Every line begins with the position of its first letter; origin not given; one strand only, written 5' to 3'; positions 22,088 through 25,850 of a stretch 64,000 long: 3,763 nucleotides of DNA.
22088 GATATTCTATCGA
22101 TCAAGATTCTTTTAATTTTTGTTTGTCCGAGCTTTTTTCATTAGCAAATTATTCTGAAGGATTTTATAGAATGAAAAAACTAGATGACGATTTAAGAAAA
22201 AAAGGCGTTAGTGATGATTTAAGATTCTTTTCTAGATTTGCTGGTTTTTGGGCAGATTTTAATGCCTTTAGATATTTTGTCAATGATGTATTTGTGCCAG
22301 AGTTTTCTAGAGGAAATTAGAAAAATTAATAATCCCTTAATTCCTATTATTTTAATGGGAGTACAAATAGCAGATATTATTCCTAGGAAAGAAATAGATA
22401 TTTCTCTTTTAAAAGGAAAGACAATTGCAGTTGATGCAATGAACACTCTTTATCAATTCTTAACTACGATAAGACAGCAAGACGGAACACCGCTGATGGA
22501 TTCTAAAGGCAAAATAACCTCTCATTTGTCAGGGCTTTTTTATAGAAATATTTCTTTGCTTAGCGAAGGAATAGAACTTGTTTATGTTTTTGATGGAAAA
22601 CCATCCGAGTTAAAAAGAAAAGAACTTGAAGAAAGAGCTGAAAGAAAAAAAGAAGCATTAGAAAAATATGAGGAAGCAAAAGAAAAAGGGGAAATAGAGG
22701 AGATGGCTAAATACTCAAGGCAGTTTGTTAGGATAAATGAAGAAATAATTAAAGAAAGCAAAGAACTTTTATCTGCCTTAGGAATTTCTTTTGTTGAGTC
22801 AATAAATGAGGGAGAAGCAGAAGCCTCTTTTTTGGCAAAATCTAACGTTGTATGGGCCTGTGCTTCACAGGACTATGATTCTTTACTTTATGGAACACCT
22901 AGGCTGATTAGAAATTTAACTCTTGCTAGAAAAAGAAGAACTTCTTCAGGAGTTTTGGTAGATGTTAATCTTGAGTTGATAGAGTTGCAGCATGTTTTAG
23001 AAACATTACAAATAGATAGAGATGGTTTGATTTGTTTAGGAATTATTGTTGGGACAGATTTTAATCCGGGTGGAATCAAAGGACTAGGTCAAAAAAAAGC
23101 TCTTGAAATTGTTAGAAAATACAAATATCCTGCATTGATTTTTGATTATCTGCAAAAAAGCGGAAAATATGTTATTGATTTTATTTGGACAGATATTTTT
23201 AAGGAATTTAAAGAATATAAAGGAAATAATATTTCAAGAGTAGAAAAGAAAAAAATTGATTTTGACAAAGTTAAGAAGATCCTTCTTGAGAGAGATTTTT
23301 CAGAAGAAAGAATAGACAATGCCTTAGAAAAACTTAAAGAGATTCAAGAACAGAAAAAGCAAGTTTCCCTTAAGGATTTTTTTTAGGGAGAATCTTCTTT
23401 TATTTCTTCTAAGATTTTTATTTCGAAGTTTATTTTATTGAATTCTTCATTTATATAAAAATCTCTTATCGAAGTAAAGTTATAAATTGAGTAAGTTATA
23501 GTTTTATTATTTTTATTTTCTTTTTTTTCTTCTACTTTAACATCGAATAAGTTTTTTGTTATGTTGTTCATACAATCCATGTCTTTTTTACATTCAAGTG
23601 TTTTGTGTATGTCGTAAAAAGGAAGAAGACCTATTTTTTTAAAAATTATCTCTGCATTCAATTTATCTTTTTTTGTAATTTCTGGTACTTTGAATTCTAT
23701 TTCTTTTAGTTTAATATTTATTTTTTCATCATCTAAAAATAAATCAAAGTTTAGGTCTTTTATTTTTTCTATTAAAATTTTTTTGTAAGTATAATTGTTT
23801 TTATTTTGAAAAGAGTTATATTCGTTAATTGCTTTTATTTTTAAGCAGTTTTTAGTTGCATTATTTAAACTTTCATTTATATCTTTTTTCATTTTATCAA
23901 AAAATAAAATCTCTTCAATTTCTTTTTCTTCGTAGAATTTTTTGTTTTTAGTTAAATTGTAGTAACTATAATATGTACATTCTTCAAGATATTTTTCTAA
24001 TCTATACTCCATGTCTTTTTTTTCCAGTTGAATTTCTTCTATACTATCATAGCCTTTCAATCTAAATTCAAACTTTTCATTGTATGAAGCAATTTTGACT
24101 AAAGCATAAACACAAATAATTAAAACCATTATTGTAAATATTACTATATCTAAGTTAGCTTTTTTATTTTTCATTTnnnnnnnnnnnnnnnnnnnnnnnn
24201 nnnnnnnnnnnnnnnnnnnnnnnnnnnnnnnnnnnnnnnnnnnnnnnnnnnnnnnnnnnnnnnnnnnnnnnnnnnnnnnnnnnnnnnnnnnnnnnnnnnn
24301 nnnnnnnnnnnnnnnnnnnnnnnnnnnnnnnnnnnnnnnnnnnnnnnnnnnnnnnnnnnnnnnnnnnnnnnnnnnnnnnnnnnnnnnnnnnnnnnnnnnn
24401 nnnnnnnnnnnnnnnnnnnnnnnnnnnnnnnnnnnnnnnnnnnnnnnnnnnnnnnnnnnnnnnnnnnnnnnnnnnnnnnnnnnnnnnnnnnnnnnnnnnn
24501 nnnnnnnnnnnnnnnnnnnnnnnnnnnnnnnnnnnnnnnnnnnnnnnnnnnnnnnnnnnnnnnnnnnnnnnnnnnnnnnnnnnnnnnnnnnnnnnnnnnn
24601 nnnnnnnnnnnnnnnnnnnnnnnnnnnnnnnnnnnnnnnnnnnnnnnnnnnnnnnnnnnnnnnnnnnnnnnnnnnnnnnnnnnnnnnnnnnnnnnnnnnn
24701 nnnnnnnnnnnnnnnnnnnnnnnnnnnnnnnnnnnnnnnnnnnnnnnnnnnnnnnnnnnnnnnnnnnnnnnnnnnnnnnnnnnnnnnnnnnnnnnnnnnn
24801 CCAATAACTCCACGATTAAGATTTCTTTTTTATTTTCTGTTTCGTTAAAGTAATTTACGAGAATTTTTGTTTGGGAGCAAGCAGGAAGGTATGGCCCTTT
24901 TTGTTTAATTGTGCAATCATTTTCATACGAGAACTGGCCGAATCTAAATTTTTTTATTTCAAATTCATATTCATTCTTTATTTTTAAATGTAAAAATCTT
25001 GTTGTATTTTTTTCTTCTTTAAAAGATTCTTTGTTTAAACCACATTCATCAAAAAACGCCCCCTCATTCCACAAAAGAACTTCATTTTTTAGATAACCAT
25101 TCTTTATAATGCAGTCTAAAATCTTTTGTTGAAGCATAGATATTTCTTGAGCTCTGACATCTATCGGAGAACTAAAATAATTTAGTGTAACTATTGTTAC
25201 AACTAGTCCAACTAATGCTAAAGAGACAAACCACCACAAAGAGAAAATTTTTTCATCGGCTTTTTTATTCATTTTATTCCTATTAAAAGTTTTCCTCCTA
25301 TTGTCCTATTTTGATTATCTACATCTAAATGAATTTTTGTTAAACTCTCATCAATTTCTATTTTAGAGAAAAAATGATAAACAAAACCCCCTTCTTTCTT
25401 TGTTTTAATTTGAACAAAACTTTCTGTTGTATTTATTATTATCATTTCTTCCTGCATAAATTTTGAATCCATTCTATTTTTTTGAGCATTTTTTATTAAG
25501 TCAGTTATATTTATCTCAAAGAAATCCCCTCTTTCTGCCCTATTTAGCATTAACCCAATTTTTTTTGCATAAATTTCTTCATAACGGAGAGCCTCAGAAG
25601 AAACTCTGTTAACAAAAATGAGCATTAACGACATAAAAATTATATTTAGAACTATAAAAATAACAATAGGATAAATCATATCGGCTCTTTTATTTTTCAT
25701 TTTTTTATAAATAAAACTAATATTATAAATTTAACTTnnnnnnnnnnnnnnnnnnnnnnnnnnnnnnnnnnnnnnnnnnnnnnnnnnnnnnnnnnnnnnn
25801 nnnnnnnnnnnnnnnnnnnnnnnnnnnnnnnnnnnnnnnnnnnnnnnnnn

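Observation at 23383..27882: Six-gene operon of class-III-signal-peptide (pilin-like) proteins, physically separated from the pilus machinery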

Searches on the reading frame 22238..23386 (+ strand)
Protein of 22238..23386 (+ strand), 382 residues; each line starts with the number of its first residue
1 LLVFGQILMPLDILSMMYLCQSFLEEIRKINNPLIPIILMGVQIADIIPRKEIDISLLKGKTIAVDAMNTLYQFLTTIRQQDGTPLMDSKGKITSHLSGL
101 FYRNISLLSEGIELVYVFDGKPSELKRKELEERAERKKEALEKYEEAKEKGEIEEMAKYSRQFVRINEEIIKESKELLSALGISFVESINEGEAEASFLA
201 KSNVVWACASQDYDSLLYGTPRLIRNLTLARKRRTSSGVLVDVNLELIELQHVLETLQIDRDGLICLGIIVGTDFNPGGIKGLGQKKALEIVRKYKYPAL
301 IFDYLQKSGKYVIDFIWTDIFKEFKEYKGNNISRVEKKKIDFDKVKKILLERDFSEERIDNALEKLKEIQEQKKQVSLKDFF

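Call 6: search_protein_families(library=pfam, max_evalue=0.1, proteins=[window:22238-23386:+])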
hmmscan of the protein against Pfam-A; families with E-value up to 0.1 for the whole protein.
window:22238-23386:+ (382 aa): 3 families
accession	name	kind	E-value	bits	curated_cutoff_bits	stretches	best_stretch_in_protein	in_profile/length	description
PF00867.23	XPG_I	-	4.1e-22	78.8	24.9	1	182-274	1-89/89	XPG I-region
PF00752.23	XPG_N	-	2.7e-18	66.7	22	1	51-140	17-101/101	XPG N-terminal domain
PF06738.18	ThrE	-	0.068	13.1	26.3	0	313-377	38-107/241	Putative threonine/serine exporter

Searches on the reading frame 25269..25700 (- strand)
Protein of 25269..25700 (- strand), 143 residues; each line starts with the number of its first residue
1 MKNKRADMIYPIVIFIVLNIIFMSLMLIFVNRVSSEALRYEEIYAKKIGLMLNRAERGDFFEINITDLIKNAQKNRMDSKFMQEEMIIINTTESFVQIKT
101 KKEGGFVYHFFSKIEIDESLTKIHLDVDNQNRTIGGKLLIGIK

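Call 6: search_protein_families(library=pfam, max_evalue=0.1, proteins=[window:25269-25700:-])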
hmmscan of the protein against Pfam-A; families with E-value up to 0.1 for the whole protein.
window:25269-25700:- (143 aa): 0 families

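Call 23: search_protein_families(library=ncbifam, max_evalue=1, proteins=[window:25269-25700:-])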
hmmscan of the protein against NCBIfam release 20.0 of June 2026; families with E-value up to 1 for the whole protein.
window:25269-25700:- (143 aa): 1 family
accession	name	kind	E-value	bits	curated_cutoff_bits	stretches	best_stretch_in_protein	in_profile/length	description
NF011358.0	PRK14776.1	equivalog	0.037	13.9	285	1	12-59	74-119/170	lipoprotein signal peptidase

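Call 25: find_homologous_proteins(query=window:25269-25700:-, max_evalue=0.01)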
Query window:25269-25700:- (143 aa): 8 proteins with E <= 0.01 among 14 candidates.
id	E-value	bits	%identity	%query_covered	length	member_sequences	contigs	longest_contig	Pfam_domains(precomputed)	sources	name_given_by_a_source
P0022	7.2e-84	296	100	100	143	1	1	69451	-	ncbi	ncbi:MAG: hypothetical protein QXX68_01970 [Candidatus Pacearchaeota archaeon]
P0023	6.3e-67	241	81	100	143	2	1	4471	-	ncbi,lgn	ncbi:MAG: hypothetical protein QW103_02730 [Candidatus Pacearchaeota archaeon]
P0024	2.6e-59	217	71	100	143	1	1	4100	-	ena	-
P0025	6.1e-38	148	64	75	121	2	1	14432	-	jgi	-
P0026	1.4e-34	137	49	84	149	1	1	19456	-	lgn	-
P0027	3.0e-31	126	50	98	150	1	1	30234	-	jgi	jgi:hypothetical protein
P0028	3.2e-28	116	48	99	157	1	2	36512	-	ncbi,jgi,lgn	jgi:hypothetical protein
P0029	1.2e-27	114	49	90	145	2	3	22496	-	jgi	jgi:hypothetical protein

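Call 31: search_solved_structures(query=A2, max_evalue=10)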
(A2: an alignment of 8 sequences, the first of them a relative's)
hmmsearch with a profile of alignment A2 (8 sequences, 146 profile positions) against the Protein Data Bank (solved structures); distinct sequences matched with E-value up to 10: 5.
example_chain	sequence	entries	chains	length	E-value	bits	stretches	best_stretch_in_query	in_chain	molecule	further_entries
2kqr_A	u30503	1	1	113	0.61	12.8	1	84-138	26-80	Asparaginyl-tRNA synthetase, cytoplasmic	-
6lpw_A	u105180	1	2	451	0.65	12.8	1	63-111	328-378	Spermidine sinapoyl-CoA acyltransferase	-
1ybx_A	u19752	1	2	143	0.88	12.3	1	49-91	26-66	Conserved hypothetical protein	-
5m4a_A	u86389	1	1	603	1.5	11.6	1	63-120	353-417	Neutral trehalase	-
5nis_A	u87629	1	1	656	1.6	11.5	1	63-120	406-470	Neutral trehalase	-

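Call 35: predict_structure(alignment_id=A2)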
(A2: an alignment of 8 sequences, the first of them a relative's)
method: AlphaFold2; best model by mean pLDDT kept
length: 143 residues; sequences in the alignment: 8
mean_pLDDT: 88.0   pTM: 0.69
mean pLDDT of the five models: 88.0, 86.4, 86.3, 86.2, 85.6
residues with pLDDT >= 90: 102; 70-90: 24; 50-70: 16; < 50: 1
segments of 3 or more residues with pLDDT < 50: none
pLDDT, mean of each block of 10 residues (from residue 1): 63 90 80 62 95 93 95 92 95 94 92 91 95 94 95
secondary structure, 60 per line:
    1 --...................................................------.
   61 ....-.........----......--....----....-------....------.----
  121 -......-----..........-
elements in order: H3-53 E60-64 H66-74 H79-84 E87-90 E95-98 E106-109 E122-127 E133-142

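Call 56: search_protein_representatives(alignment_id=A2)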
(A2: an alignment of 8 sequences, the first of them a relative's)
Query: 8 sequences, 146 profile positions. Proteins with E-value up to 0.001 (for the whole library): 782; up to 1e-10: 492; up to 1e-30: 6. The best 150 are listed.
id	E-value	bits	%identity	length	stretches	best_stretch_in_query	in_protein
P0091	6.1e-56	204.3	-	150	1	1-146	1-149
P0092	7.7e-51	187.7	-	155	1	6-146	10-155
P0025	1.9e-49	183.2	-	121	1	29-146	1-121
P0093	5.9e-45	168.6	-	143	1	4-136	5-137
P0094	4.0e-40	153.0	-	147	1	3-146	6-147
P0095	5.7e-38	146.0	-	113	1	30-146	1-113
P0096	1.5e-28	115.4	-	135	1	5-124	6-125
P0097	2.8e-27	111.3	-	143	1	4-123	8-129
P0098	2.7e-26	108.1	-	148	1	3-132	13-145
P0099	3.6e-26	107.7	-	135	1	3-120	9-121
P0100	1.2e-25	106.1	-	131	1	6-117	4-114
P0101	1.3e-24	102.6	-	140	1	6-120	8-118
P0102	1.5e-24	102.4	-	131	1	7-127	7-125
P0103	2.6e-24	101.7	-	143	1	5-128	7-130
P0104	2.7e-24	101.6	-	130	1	6-124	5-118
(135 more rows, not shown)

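Call 58: search_protein_families(library=pfam, alignment_id=A4, max_evalue=0.01)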
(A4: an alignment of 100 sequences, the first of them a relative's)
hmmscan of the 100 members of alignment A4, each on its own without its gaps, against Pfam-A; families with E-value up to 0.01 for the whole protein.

A. member 1, P0022 (143 aa): 0 families

B. families by the number of members that match (of 100 scanned): 6 families
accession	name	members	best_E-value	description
PF06068.19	TIP49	1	0.0018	TIP49 P-loop domain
PF06480.20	FtsH_ext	1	0.0026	FtsH Extracellular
PF02100.23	ODC_AZ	1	0.0027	Ornithine decarboxylase antizyme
PF12976.13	DUF3860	1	0.0053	Domain of Unknown Function with PDB structure (DUF3860)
PF12698.13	ABC2_membrane_3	1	0.006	ABC-2 family transporter protein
PF02736.25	Myosin_N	1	0.0097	Myosin N-terminal SH3-like domain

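Call 63: fold_search(model_id=the predicted structure, library=pdb)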
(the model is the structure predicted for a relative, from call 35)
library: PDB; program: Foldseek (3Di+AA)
matches with E <= 10: 462; with E <= 0.001: 0
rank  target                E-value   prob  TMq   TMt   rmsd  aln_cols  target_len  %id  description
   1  7o9o                  3.1e-01  0.25  0.22  0.11   5.8        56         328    9  Crystal structure of the Awp3b (adhesin-like wall protein 3b) A-domain from Candida glabrata (released 2021-12-15)
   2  9a5d_A                3.3e-01  0.10  0.21  0.08  15.9       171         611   10  Integrative model of WALK-YYCH by crosslinking MS and deep learning (released 2024-09-18)
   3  6i22_A                5.8e-01  0.11  0.17  0.18   9.2        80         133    9  Flavin Analogue Sheds Light on Light-Oxygen-Voltage Domain Mechanism (released 2019-05-29)
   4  2z6d_A                6.1e-01  0.11  0.17  0.20   9.2        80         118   11  Crystal structure of LOV1 domain of phototropin2 from Arabidopsis thaliana (released 2008-07-29)
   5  7o9p                  7.0e-01  0.20  0.24  0.13   4.8        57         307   10  Crystal structure of the Awp3b (adhesin-like wall protein 3b) A-domain from Candida glabrata showing a gadolinium cluste (released 2021-12-15)
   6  7qf5                  7.0e-01  0.14  0.19  0.23   9.3        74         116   14  Structure of the Q103L mutant of miniSOG (released 2022-02-16)
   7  4kuk                  7.0e-01  0.08  0.16  0.19  11.0        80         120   10  A superfast recovering full-length LOV protein from the marine phototrophic bacterium Dinoroseobacter shibae (Dark state (released 2014-11-26)
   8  5hzk_B                7.4e-01  0.07  0.20  0.08  14.0       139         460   11  Crystal structure of photoinhibitable Intersectin1 containing wildtype LOV2 domain in complex with Cdc42 (released 2016-12-21)
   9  5iu1_B                7.9e-01  0.10  0.15  0.18  11.1        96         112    6  N-terminal PAS domain homodimer of PpANR MAP3K from Physcomitrella patens. (released 2016-06-01)
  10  7tbo_A                8.4e-01  0.04  0.17  0.09  12.3       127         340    9  LOV2-DARPIN fusion : D12 (released 2023-07-05)
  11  6i20_D                9.5e-01  0.12  0.19  0.20   9.6        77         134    9  Flavin Analogue Sheds Light on Light-Oxygen-Voltage Domain Mechanism (released 2019-05-29)
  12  6gay_A                9.5e-01  0.08  0.17  0.21  10.8        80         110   10  A fast recovering full-length LOV protein (DsLOV) from the marine phototrophic bacterium Dinoroseobacter shibae (Dark  (released 2018-07-18)
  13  6i20_B                9.5e-01  0.08  0.21  0.22  11.6       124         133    9  Flavin Analogue Sheds Light on Light-Oxygen-Voltage Domain Mechanism (released 2019-05-29)
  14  4kh8                  9.5e-01  0.06  0.14  0.09   8.0        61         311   11  Crystal structure of a Lipocalin-like protein (EF0376) from Enterococcus faecalis V583 at 1.60 A resolution (released 2013-05-15)
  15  5hzk_D                9.5e-01  0.06  0.20  0.08  13.8       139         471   11  Crystal structure of photoinhibitable Intersectin1 containing wildtype LOV2 domain in complex with Cdc42 (released 2016-12-21)
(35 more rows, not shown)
